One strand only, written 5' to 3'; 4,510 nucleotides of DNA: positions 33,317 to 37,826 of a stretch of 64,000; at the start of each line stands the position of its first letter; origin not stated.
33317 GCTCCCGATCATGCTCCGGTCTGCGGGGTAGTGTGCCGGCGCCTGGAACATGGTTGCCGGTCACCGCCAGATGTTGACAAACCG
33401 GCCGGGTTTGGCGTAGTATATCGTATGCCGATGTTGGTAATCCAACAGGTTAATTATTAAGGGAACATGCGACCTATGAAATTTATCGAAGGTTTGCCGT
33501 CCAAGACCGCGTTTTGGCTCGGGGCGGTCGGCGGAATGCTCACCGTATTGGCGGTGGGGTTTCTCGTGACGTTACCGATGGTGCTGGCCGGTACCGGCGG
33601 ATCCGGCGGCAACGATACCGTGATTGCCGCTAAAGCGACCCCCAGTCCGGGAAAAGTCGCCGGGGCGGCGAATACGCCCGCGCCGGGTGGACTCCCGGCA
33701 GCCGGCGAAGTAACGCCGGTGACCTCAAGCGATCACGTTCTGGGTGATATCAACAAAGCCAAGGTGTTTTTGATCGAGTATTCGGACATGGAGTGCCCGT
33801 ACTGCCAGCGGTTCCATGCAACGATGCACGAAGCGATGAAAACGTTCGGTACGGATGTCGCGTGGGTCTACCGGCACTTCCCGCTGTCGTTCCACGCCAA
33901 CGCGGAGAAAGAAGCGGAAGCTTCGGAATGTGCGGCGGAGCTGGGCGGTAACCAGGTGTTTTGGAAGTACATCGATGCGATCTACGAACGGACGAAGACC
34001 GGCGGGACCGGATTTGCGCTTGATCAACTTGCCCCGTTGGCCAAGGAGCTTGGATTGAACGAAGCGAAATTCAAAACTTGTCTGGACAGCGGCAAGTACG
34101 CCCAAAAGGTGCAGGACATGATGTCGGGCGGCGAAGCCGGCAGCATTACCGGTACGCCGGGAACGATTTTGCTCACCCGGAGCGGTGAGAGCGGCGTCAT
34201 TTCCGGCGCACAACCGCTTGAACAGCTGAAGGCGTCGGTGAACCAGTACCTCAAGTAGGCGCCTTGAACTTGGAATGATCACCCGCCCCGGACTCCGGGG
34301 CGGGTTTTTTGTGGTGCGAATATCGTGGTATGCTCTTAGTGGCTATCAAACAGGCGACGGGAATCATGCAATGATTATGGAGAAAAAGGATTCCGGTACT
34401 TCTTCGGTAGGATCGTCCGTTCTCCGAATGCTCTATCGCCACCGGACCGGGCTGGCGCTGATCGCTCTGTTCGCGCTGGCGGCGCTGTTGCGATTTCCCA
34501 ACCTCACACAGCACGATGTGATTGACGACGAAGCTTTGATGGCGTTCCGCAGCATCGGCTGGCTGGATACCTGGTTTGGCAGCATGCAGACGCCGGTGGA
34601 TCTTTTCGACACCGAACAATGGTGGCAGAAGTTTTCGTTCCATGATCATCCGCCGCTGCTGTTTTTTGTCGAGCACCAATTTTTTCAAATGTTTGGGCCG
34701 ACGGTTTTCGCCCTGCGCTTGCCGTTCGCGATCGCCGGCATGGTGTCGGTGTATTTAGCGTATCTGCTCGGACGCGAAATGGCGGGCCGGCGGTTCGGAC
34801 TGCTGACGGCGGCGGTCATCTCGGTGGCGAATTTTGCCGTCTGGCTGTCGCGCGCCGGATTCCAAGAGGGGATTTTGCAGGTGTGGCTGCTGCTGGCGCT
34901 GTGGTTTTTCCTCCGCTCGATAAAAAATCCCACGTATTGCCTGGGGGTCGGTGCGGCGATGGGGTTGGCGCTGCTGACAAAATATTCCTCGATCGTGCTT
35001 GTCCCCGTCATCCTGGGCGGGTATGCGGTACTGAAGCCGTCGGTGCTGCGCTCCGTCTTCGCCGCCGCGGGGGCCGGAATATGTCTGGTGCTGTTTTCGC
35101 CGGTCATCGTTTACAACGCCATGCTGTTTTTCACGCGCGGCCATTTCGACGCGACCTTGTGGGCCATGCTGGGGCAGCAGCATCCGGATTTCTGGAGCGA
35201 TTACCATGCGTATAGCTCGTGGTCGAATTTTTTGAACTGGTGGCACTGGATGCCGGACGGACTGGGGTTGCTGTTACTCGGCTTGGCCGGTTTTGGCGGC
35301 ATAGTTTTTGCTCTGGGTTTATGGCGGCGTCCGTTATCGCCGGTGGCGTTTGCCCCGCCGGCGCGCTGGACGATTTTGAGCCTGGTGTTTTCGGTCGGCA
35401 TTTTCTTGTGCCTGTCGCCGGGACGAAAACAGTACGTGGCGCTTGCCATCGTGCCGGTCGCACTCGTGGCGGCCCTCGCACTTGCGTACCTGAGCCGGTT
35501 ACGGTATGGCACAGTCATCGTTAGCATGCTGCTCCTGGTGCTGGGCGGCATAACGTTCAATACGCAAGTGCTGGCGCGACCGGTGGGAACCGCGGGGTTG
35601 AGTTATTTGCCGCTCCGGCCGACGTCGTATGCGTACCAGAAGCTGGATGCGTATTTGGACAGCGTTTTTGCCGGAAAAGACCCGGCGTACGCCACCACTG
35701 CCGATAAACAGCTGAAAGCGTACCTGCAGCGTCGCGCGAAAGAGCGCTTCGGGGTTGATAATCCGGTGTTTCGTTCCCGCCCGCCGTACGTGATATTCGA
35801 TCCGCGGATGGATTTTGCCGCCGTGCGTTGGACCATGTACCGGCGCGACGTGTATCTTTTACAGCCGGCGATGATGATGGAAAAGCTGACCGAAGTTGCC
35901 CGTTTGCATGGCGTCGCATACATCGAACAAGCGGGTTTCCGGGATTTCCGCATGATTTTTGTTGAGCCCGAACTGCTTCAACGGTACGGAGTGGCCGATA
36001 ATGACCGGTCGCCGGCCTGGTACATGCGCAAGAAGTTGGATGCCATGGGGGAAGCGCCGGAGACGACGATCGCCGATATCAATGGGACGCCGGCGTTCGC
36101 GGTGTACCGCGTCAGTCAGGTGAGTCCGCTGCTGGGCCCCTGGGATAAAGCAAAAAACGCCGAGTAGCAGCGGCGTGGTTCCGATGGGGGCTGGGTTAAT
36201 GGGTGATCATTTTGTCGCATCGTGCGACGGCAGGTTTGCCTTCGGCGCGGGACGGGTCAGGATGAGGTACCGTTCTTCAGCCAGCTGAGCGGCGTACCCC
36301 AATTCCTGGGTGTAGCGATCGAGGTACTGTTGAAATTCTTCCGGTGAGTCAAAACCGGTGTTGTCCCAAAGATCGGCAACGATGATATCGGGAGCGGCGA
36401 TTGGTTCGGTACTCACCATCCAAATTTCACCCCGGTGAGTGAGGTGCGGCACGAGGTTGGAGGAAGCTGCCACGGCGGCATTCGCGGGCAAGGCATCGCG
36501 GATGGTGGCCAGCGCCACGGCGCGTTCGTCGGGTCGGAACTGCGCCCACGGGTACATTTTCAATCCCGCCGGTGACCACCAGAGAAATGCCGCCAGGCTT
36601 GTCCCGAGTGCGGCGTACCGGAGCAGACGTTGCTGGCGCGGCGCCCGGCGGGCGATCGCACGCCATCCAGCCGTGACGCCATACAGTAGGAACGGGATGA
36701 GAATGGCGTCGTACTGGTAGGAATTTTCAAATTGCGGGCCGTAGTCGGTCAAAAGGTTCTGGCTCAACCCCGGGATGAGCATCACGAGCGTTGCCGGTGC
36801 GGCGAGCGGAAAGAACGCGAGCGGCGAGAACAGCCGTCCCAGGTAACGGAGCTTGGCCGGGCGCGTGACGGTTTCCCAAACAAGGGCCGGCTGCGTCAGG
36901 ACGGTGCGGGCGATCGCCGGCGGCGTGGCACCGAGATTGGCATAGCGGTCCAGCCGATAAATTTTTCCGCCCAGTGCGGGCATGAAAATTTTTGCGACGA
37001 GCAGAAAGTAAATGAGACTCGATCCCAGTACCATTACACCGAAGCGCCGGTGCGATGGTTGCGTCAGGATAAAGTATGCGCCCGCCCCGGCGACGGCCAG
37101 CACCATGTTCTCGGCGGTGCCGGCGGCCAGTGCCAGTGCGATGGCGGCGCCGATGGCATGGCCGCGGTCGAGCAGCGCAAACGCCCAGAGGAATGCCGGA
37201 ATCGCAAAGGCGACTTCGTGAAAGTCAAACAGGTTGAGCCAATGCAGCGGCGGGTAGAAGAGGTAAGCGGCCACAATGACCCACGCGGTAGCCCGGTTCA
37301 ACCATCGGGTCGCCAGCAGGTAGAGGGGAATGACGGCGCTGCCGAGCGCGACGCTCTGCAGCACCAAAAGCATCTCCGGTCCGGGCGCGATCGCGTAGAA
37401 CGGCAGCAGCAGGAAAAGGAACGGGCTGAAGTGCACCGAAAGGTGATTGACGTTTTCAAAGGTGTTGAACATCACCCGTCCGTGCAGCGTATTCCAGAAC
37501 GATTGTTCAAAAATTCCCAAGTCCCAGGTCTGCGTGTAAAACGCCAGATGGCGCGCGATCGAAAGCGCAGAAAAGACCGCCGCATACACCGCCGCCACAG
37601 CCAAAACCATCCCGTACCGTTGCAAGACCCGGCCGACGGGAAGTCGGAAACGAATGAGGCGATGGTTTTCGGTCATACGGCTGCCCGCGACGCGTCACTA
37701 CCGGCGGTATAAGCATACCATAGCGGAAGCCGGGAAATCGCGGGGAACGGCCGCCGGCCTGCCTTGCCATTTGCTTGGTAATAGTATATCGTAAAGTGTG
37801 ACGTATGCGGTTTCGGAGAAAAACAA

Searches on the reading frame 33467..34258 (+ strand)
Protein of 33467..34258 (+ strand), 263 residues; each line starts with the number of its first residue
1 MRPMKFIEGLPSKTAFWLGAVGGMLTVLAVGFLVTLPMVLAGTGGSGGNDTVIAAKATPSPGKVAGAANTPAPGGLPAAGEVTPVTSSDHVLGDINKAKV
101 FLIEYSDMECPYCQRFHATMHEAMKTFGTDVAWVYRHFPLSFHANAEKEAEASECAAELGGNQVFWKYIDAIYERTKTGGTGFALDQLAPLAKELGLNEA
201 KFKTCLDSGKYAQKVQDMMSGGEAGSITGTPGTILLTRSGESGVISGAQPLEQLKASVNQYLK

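Call 69: search_protein_families(library=pfam, proteins=[window:33467-34258:+], max_evalue=0.0001)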
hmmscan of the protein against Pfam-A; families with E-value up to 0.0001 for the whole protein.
window:33467-34258:+ (263 aa): 4 families
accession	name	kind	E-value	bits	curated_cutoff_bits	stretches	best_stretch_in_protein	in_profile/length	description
PF13462.12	Thioredoxin_4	-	4.2e-17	63.3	23.2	1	88-235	4-145/165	Thioredoxin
PF01323.26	DSBA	-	4.8e-16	59.5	25.6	1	140-256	75-188/191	DSBA-like thioredoxin domain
PF13098.12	Thioredoxin_2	-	4.2e-05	24.3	27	0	98-256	5-102/104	Thioredoxin-like domain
PF18400.7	Thioredoxin_12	-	6.4e-05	23.4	26.1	0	87-140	132-184/190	Thioredoxin-like domain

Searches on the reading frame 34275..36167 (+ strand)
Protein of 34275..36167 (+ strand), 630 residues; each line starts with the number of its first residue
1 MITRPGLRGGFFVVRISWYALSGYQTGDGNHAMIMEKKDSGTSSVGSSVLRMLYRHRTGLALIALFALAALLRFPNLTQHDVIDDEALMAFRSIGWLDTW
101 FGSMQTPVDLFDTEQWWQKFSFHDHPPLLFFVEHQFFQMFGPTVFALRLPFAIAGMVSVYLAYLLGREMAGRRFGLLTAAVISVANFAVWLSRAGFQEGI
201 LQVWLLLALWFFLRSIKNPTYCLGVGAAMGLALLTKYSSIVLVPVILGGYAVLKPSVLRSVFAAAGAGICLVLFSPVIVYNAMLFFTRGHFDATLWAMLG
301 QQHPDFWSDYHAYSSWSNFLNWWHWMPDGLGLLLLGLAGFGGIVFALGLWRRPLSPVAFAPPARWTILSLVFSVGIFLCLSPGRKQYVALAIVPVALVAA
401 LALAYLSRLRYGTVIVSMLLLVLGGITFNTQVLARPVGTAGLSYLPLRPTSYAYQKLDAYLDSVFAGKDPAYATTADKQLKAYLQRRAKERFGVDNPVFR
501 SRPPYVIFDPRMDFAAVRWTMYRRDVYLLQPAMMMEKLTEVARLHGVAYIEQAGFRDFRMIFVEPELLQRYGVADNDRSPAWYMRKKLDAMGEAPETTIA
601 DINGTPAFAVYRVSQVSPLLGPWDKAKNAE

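Call 69: search_protein_families(library=pfam, proteins=[window:34275-36167:+], max_evalue=0.0001)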
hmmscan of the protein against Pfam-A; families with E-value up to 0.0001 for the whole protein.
window:34275-36167:+ (630 aa): 1 family
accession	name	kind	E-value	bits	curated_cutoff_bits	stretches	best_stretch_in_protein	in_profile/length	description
PF13231.12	PMT_2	-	6.6e-25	88.6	26.1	1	124-280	1-160/160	Dolichyl-phosphate-mannose-protein mannosyltransferase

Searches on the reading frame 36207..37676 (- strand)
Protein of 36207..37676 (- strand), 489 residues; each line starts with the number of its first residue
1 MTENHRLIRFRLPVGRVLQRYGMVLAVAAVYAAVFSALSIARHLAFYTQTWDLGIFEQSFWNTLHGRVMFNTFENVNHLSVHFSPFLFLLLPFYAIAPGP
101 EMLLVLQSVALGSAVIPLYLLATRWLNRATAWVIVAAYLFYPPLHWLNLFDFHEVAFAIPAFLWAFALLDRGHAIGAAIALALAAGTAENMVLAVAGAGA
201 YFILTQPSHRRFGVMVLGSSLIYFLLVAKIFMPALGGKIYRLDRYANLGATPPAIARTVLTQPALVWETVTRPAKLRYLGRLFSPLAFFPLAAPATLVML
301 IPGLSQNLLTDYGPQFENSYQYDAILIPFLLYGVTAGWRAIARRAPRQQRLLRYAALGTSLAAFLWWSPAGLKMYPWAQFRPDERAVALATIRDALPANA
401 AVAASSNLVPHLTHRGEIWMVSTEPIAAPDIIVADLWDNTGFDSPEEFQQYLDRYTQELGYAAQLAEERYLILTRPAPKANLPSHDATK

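Call 70: search_protein_families(library=pfam, proteins=[window:36207-37676:-], max_evalue=0.0001)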
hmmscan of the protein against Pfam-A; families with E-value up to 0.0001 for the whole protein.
window:36207-37676:- (489 aa): 1 family
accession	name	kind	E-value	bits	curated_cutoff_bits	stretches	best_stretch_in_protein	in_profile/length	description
PF09852.15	DUF2079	-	1.2e-67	229.5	28.2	1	42-463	1-450/459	Predicted membrane protein (DUF2079)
